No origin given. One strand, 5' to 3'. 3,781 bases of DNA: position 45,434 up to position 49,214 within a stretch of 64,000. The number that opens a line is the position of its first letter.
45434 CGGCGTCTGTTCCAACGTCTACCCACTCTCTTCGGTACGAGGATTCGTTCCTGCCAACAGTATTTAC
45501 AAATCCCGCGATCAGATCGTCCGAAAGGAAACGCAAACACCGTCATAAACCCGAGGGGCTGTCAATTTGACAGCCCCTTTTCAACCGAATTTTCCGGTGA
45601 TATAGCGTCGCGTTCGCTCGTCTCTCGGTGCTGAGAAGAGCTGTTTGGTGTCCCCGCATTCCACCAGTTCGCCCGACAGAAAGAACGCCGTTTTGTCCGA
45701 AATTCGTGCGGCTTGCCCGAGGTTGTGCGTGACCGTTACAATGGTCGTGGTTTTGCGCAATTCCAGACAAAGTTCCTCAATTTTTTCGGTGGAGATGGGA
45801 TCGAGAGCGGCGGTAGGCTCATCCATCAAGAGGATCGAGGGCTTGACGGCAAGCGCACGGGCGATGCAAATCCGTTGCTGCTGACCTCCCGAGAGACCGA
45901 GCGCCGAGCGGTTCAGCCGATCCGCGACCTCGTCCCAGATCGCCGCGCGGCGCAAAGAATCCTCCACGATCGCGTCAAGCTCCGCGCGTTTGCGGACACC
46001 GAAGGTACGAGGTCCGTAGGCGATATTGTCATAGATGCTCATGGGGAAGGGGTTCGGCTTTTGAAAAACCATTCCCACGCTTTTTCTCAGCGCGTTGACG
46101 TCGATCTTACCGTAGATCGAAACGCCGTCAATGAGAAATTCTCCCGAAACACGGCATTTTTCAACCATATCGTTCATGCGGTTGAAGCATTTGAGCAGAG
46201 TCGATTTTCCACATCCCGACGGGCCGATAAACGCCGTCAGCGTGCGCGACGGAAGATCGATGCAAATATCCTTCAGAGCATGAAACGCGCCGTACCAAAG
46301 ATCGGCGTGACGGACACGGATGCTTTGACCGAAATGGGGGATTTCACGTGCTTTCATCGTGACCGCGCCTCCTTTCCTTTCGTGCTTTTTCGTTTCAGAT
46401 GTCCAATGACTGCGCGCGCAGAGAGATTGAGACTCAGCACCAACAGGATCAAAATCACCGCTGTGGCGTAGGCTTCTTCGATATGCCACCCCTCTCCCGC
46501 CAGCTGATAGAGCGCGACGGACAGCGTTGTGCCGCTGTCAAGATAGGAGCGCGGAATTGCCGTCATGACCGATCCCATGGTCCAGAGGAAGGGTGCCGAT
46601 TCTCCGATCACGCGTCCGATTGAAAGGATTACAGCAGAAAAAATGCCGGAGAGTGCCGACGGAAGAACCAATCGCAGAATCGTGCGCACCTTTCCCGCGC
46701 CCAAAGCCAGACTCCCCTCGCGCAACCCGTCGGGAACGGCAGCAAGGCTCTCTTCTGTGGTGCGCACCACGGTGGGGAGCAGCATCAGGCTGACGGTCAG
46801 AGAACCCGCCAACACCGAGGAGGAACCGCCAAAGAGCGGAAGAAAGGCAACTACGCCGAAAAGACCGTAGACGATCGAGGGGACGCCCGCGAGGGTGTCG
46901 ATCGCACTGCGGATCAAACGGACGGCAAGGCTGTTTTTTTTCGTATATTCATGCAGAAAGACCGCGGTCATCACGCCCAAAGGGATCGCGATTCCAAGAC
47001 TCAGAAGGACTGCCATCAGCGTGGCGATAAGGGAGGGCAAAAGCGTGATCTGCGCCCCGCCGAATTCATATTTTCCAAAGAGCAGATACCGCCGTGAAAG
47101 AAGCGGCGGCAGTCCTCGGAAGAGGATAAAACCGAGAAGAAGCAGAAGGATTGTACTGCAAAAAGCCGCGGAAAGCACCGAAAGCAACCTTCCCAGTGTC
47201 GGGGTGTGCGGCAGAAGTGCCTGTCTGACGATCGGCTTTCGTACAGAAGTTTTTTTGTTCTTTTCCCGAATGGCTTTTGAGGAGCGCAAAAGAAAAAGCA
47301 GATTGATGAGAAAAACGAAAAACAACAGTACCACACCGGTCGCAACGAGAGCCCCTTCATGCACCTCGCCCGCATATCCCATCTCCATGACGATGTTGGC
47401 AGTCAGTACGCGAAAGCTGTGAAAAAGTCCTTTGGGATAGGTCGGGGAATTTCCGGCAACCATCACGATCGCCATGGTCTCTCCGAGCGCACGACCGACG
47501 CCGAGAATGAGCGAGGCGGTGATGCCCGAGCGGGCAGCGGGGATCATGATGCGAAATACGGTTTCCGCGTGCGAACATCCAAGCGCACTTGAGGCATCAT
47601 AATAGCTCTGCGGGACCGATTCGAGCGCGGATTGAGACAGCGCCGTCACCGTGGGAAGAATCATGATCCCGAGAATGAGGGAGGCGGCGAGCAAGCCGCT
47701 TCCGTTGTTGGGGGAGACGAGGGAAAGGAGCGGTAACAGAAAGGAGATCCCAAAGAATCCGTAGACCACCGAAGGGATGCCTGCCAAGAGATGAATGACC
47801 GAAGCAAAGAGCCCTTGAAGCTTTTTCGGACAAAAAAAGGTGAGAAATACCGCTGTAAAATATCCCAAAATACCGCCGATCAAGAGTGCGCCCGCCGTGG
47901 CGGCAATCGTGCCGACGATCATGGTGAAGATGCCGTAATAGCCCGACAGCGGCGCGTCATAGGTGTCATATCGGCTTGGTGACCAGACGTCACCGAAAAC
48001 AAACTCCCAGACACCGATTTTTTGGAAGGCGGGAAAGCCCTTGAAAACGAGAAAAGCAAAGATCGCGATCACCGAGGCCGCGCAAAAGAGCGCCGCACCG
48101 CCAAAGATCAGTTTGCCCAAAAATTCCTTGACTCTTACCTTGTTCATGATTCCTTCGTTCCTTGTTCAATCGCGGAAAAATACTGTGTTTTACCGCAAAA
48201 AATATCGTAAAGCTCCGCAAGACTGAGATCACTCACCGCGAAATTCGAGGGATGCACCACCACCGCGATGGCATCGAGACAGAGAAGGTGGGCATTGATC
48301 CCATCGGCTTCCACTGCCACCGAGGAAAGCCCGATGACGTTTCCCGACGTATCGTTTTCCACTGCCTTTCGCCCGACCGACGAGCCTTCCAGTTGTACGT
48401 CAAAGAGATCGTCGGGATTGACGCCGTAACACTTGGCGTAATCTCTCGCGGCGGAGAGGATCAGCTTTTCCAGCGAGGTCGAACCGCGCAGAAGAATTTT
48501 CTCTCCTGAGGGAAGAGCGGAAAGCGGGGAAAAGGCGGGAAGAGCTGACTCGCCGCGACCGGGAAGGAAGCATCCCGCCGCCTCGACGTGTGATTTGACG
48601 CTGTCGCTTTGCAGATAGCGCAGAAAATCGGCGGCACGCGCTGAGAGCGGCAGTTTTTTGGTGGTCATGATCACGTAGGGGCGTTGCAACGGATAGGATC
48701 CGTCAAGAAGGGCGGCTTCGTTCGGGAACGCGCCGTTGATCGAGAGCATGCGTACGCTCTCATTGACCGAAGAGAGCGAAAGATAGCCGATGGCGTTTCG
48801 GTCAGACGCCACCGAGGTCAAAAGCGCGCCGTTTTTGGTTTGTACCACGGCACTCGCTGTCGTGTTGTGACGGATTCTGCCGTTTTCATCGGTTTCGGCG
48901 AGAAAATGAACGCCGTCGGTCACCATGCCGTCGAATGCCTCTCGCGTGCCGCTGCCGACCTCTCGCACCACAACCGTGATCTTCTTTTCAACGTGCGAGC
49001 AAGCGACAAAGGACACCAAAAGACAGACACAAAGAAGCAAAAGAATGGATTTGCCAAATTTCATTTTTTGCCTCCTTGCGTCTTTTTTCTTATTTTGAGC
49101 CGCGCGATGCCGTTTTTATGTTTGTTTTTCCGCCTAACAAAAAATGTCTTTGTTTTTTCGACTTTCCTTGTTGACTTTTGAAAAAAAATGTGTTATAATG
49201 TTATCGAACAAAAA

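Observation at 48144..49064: PstS phosphate-binding lipoprotein with circularly permuted motif order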

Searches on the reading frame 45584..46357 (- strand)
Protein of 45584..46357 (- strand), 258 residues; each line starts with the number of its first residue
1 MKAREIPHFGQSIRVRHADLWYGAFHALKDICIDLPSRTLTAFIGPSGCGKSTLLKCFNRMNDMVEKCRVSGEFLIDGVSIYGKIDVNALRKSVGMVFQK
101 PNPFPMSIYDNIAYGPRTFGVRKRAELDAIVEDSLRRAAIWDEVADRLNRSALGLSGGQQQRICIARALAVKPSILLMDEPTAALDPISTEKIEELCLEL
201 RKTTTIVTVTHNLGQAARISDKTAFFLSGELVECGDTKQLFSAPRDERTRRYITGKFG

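Call 4: search_protein_families(library=pfam, proteins=[window:45584-46357:-], max_evalue=1)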
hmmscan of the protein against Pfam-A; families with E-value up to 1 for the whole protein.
window:45584-46357:- (258 aa): 19 families
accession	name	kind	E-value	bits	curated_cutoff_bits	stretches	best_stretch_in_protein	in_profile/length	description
PF00005.33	ABC_tran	-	1.4e-29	103.8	25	1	28-183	1-137/137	ABC transporter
PF13304.12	AAA_21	-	1.3e-10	42.3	27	2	40-67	1-26/304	AAA domain, putative AbiEii toxin, Type IV TA system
PF02463.25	SMC_N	-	1.4e-06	28.3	40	1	36-217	22-203/220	RecF/RecN/SMC N terminal domain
PF13476.12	AAA_23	-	0.00035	21.7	27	1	26-58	8-39/201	AAA domain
PF13175.12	AAA_15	-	0.00037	20.6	32.1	1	25-62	11-47/374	AAA ATPase domain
PF13555.12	AAA_29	-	0.00079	19.6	27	1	23-55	10-39/61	P-loop containing region of AAA domain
PF13401.12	AAA_22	-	0.0017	19.1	27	1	38-78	5-33/130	AAA domain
PF03193.22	RsgA_GTPase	-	0.0036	17.6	30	1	37-60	106-128/174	RsgA GTPase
PF20703.3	nSTAND1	-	0.0036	17.4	27.1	1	15-56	10-51/379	Novel STAND NTPase 1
PF00931.28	NB-ARC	-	0.043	13.5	23.5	1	40-179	20-107/248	NB-ARC domain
PF03215.21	Rad17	-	0.055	13.8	23.8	1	39-60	46-67/186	Rad17 P-loop domain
PF09818.15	ABC_ATPase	-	0.06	12.8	23.2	0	156-215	159-220/283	P-loop domain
PF13521.12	AAA_28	-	0.062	14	27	1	42-60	3-21/164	AAA domain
PF00004.35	AAA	-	0.082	13.8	21.2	0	43-60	3-20/131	ATPase family associated with various cellular activities (AAA)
PF24389.1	ORC-CDC6-like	-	0.11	11.7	27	1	37-58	31-52/571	ORC-CDC6-like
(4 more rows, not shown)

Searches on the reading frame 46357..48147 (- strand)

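Call 4: search_protein_families(library=pfam, proteins=[window:46357-48147:-], max_evalue=1)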
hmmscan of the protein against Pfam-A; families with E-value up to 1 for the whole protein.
window:46357-48147:- (597 aa): 1 family
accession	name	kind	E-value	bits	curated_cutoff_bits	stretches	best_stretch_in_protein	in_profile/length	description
PF00528.27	BPD_transp_1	-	7.7e-33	114.2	26.4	2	387-587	1-181/184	Binding-protein-dependent transport system inner membrane component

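Call 5: search_protein_families(library=ncbifam, proteins=[window:46357-48147:-], max_evalue=1)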
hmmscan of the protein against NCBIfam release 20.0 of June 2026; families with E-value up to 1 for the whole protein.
window:46357-48147:- (597 aa): 30 families (the best 25 are shown)
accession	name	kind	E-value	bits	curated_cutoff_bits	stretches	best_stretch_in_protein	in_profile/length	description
TIGR02138.1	phosphate_pstC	equivalog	1.3e-120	402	196.45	2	13-285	6-288/296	phosphate ABC transporter permease subunit PstC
TIGR00974.1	3a0107s02c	equivalog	9.9e-113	375.8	193.45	2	321-585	6-271/272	phosphate ABC transporter permease PstA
NF008435.0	PRK11275.1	equivalog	1.7e-41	142.4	502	3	11-282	15-305/319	phosphate ABC transporter permease PstC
NF008430.0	PRK11268.1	equivalog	2.9e-39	134.9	439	2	371-582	81-291/295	phosphate ABC transporter permease PstA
NF038017.1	ABC_perm1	subfamily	2.2e-19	70.1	100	2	82-263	7-174/184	ABC transporter permease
TIGR01581.1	Mo_ABC_porter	hypoth_equivalog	2.5e-15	56.6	210.3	2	82-280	28-221/225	ABC transporter permease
TIGR02141.1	modB_ABC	equivalog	3.4e-15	56.2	182.6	2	84-236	7-164/208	molybdate ABC transporter permease subunit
TIGR02139.1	permease_CysT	equivalog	5.6e-14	52.4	246.1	2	159-261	139-237/265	sulfate ABC transporter permease subunit CysT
NF006939.0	PRK09421.1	equivalog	5.7e-13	48.8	262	2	449-580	97-216/230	molybdate ABC transporter permease subunit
TIGR00969.1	3a0106s02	subfamily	3.3e-11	43.2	240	2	163-278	154-260/272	sulfate ABC transporter permease subunit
TIGR03416.1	ABC_choXWV_perm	equivalog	3.3e-11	43.2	363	2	371-507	90-212/267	choline ABC transporter permease subunit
NF008208.0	PRK10971.1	equivalog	1.5e-09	37.7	415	2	156-234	144-222/277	sulfate/thiosulfate ABC transporter permease CysT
NF008049.0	PRK10782.1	subfamily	2.7e-09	37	212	2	372-518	16-162/217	methionine ABC transporter permease MetI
TIGR02140.1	permease_CysW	equivalog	2.2e-08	33.9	329.1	2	173-236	150-213/261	sulfate ABC transporter permease subunit CysW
NF040839.1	tungstate_WtpB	equivalog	3.9e-08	33.2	340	2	369-519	46-199/251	tungstate ABC transporter permease WtpB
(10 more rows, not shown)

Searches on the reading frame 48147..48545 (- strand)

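Call 6: search_protein_families(library=ncbifam, proteins=[window:48147-48545:-], max_evalue=1)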
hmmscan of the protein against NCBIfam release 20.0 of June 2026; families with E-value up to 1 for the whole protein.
seq(133 aa): 1 family
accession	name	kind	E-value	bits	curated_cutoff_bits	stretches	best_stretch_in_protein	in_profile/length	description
TIGR02136.1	ptsS_2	subfamily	4.1e-11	42.6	206.6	1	16-128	40-157/295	phosphate ABC transporter substrate-binding protein PstS family protein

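Call 7: search_protein_families(library=pfam, proteins=[window:48147-48545:-], max_evalue=1)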
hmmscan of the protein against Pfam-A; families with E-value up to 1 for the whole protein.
seq(133 aa): 1 family
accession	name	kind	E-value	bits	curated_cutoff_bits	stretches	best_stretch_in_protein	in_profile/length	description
PF12849.12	PBP_like_2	-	6.9e-08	33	27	1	15-119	10-119/267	PBP superfamily domain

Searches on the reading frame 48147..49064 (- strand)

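Call 4: search_protein_families(library=pfam, proteins=[window:48147-49064:-], max_evalue=1)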
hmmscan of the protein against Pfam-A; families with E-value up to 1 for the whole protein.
window:48147-49064:- (306 aa): 4 families
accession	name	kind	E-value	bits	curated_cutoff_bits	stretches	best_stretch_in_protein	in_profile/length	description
PF12849.12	PBP_like_2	-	1.9e-18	67.6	27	2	26-154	130-266/267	PBP superfamily domain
PF12727.12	PBP_like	-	0.005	16.5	27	1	26-104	91-158/193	PBP superfamily domain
PF13531.11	SBP_bac_11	-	0.033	14.4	25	1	70-164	135-225/227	Bacterial extracellular solute-binding protein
PF24682.1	OB_RRP5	-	0.14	12.4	27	1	63-103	13-54/90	RRP5 OB-fold domain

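Call 5: search_protein_families(library=ncbifam, proteins=[window:48147-49064:-], max_evalue=1)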
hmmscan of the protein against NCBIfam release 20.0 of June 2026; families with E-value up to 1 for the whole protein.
window:48147-49064:- (306 aa): 3 families
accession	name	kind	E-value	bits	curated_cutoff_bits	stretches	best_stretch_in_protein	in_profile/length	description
TIGR02136.1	ptsS_2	subfamily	2.1e-32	112.5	206.6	2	26-164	161-291/295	phosphate ABC transporter substrate-binding protein PstS family protein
TIGR04505.1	PtsS_plasma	equivalog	4.1e-06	26.4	175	1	20-150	198-330/334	phosphate ABC transporter substrate-binding protein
TIGR00975.1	3a0107s03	equivalog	0.042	12.9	205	0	27-101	129-201/315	phosphate ABC transporter substrate-binding protein PstS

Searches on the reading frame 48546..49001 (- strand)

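Call 6: search_protein_families(library=ncbifam, proteins=[window:48546-49001:-], max_evalue=1)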
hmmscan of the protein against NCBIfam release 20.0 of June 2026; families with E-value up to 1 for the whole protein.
seq(152 aa): 4 families
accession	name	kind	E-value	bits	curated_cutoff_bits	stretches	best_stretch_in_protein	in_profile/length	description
TIGR02136.1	ptsS_2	subfamily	8.6e-21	74.4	206.6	1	5-143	161-291/295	phosphate ABC transporter substrate-binding protein PstS family protein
TIGR04505.1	PtsS_plasma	equivalog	6.9e-06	25.7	175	1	4-130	203-331/334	phosphate ABC transporter substrate-binding protein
NF040786.1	LysR_Sec_metab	equivalog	0.16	11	250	1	7-65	190-248/298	selenium metabolism-associated LysR family transcriptional regulator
TIGR00975.1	3a0107s03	equivalog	0.17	10.9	205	1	6-80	129-201/315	phosphate ABC transporter substrate-binding protein PstS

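Call 7: search_protein_families(library=pfam, proteins=[window:48546-49001:-], max_evalue=1)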
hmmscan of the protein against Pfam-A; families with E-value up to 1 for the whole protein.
seq(152 aa): 6 families
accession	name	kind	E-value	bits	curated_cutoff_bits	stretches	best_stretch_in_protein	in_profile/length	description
PF12849.12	PBP_like_2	-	7.9e-10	39.4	27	1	5-133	130-266/267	PBP superfamily domain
PF12727.12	PBP_like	-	0.0013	18.4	27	1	5-83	91-158/193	PBP superfamily domain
PF13531.11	SBP_bac_11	-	0.0068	16.6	25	1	49-143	135-225/227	Bacterial extracellular solute-binding protein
PF24682.1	OB_RRP5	-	0.041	14.1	27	1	42-82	13-54/90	RRP5 OB-fold domain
PF03466.25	LysR_substrate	-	0.2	11.5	28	1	45-132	126-206/209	LysR substrate binding domain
PF24269.1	DUF7467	-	0.23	12.7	27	1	10-64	41-92/116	Domain of unknown function (DUF7467)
